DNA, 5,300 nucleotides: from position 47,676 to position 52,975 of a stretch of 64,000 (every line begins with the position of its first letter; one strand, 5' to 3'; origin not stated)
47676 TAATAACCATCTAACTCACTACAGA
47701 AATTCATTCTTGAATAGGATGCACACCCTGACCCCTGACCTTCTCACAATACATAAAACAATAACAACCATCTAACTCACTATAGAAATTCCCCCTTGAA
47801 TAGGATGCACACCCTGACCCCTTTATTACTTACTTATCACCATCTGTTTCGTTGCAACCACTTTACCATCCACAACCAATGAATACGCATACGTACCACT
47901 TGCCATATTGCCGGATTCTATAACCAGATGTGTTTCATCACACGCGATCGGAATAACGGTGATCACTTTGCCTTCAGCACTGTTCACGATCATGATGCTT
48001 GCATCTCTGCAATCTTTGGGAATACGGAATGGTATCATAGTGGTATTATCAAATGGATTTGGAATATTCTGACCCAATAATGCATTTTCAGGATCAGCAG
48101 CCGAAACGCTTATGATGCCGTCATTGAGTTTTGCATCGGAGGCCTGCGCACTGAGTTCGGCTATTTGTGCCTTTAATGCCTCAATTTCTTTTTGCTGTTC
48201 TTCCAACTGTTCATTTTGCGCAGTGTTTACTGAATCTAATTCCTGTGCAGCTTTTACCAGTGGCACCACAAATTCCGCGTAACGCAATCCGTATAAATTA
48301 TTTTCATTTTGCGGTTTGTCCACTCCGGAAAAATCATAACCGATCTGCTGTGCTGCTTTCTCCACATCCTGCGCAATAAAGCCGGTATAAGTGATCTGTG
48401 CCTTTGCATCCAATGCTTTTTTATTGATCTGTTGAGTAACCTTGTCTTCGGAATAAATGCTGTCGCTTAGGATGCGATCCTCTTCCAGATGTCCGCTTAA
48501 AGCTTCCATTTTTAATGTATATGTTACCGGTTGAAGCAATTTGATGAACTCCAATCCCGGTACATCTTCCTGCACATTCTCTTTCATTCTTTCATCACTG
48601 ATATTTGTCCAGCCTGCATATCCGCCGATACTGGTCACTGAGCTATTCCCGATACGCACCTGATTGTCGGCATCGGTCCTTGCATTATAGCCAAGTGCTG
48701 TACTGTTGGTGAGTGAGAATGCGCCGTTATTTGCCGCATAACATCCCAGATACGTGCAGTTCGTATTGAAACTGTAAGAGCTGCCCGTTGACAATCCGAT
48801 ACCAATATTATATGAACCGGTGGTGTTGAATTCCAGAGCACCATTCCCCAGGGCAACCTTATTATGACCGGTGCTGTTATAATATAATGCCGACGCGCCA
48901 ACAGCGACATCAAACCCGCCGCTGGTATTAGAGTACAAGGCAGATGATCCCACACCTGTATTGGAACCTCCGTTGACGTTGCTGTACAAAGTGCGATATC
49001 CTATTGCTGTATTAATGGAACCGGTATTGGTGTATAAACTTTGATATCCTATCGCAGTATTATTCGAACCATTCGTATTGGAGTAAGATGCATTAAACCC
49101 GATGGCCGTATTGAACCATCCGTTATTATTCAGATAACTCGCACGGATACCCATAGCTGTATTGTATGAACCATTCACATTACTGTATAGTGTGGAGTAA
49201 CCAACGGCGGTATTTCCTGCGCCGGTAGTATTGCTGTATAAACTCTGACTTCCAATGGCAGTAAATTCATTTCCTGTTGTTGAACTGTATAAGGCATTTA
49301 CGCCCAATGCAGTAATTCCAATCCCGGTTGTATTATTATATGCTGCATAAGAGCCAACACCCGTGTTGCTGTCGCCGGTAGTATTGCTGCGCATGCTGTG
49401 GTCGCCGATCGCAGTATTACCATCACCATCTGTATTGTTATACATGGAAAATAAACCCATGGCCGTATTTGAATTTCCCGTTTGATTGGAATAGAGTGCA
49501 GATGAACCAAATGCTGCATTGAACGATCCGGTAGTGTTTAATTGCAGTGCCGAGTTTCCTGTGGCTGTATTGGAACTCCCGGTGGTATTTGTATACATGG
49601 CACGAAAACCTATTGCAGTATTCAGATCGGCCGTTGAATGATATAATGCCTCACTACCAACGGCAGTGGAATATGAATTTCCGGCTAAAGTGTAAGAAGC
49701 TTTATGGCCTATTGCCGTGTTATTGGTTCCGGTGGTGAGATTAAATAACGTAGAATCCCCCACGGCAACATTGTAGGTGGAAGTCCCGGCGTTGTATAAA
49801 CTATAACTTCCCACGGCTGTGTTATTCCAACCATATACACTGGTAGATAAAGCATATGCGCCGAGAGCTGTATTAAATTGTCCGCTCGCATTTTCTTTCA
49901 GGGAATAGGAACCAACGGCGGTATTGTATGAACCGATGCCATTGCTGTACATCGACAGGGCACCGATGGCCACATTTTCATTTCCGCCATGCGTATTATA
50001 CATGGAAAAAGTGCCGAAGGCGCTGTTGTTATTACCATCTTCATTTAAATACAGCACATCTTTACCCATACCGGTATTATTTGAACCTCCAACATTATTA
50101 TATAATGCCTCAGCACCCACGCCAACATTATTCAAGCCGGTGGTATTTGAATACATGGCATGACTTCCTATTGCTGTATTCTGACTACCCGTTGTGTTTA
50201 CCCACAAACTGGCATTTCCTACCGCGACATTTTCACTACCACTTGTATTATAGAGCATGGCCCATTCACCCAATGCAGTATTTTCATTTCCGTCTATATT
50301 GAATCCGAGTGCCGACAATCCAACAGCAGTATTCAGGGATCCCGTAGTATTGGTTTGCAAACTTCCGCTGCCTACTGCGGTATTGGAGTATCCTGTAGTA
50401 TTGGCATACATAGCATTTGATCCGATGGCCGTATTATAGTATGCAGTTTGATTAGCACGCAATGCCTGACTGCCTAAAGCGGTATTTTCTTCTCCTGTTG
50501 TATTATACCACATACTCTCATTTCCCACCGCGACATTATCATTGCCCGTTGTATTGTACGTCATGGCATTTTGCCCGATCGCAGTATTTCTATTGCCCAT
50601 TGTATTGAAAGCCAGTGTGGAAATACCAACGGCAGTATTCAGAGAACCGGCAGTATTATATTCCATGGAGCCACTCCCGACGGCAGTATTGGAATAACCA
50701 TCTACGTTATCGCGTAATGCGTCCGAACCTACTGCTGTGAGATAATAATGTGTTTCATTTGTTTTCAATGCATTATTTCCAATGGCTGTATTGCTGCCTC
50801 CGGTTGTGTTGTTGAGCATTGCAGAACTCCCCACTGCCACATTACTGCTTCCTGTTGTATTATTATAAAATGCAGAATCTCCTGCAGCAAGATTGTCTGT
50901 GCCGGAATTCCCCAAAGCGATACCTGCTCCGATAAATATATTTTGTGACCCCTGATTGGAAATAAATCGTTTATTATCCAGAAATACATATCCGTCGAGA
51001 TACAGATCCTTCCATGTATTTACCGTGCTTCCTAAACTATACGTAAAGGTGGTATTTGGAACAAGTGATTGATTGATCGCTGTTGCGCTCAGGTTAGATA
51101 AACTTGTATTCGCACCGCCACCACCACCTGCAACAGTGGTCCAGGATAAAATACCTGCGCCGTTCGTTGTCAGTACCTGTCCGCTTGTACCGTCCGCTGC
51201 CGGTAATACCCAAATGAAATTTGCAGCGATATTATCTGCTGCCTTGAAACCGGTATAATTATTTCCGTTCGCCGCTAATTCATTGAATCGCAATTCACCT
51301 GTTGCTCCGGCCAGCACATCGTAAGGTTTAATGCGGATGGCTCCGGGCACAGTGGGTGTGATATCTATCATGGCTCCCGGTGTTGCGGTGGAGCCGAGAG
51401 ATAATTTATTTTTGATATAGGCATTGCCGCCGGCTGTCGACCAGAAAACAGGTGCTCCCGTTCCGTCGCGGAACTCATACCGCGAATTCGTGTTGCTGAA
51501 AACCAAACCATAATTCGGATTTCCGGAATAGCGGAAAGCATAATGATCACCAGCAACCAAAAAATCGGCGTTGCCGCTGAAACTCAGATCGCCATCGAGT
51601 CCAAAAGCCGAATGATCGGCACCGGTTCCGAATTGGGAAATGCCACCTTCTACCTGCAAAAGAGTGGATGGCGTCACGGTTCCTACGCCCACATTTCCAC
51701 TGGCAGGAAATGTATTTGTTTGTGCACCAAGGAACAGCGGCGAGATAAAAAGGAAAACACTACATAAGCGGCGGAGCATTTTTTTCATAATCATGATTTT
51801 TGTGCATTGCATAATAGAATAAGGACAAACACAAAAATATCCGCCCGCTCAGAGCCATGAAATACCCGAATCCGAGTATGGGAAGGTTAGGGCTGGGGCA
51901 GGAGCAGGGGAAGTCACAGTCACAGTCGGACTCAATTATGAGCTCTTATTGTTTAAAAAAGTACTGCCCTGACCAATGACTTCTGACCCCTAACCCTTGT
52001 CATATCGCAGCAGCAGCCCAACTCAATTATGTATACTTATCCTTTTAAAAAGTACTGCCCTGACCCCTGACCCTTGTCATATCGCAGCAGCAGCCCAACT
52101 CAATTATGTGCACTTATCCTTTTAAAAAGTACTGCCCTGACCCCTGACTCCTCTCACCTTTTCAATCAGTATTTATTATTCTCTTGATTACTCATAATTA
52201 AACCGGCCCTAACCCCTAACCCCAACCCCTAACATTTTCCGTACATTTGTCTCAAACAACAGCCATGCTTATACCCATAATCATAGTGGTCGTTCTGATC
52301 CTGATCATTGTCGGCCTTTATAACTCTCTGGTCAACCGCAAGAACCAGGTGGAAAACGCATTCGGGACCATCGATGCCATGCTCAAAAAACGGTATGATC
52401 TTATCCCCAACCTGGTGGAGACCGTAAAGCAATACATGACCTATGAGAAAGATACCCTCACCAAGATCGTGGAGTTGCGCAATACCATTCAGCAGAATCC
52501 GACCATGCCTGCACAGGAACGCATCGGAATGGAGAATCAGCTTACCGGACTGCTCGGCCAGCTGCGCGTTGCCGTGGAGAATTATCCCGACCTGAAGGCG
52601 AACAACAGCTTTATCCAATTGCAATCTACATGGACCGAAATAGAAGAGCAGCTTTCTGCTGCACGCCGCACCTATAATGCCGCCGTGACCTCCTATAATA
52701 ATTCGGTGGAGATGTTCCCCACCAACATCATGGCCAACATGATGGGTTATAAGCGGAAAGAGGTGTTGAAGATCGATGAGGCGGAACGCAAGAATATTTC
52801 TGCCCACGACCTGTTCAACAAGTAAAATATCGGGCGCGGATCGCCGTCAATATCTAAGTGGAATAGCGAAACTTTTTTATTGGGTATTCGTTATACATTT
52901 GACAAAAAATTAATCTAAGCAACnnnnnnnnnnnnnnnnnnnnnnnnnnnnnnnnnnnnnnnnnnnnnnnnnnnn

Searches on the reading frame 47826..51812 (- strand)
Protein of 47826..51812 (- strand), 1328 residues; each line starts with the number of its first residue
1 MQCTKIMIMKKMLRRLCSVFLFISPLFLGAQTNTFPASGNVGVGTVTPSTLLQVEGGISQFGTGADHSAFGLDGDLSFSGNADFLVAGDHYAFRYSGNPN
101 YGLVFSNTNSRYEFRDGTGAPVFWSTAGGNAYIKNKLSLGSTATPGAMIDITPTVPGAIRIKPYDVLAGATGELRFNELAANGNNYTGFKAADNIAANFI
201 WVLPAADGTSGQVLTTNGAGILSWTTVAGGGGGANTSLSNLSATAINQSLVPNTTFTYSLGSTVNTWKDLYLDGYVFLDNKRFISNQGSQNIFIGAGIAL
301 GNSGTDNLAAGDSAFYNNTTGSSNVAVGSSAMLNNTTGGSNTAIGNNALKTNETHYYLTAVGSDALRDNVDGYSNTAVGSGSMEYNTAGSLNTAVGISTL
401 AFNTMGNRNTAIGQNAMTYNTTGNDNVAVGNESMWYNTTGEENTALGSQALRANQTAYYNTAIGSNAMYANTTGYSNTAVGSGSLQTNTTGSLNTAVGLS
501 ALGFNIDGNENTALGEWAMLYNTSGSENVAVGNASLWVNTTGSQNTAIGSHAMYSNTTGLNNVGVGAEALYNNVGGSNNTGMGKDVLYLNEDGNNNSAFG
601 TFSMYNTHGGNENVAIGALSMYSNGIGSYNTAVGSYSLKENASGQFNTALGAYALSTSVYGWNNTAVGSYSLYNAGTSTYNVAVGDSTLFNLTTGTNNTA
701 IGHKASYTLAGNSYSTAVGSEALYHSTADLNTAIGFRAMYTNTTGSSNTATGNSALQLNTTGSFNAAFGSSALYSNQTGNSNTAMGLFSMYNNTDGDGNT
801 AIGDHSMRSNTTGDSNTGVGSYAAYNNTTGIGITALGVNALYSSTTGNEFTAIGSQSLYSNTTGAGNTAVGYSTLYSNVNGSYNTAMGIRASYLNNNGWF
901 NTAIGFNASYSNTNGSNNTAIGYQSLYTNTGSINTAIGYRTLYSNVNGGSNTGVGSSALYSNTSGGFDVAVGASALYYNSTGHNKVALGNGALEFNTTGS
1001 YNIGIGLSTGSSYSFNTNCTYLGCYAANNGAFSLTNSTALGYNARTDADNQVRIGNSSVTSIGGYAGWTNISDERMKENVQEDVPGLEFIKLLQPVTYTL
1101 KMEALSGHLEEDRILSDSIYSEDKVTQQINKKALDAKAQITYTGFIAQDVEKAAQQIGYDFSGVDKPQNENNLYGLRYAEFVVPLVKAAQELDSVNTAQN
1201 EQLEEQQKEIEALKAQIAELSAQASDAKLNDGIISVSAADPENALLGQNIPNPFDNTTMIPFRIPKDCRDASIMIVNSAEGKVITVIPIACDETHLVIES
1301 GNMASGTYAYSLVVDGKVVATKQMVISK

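Call 43: search_protein_families(library=pfam, proteins=[window:47826-51812:-], max_evalue=0.00001)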
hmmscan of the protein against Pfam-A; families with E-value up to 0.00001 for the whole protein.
window:47826-51812:- (1328 aa): 1 family
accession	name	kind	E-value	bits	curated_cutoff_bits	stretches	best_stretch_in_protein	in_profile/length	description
PF13884.11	Peptidase_S74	-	3.7e-08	34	22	1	1072-1156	1-55/58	Chaperone of endosialidase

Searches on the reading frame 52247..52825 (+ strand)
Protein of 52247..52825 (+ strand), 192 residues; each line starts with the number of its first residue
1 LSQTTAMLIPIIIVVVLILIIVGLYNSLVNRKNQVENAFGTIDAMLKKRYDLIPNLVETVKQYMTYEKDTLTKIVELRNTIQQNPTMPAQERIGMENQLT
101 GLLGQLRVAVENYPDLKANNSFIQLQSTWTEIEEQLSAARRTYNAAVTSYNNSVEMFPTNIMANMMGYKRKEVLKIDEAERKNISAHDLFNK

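Call 43: search_protein_families(library=pfam, proteins=[window:52247-52825:+], max_evalue=0.00001)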
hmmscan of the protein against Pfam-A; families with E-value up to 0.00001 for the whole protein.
window:52247-52825:+ (192 aa): 1 family
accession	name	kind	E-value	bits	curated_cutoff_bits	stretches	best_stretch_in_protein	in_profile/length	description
PF04011.17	LemA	-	2.2e-49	167.5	26.2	1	39-183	2-144/149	LemA family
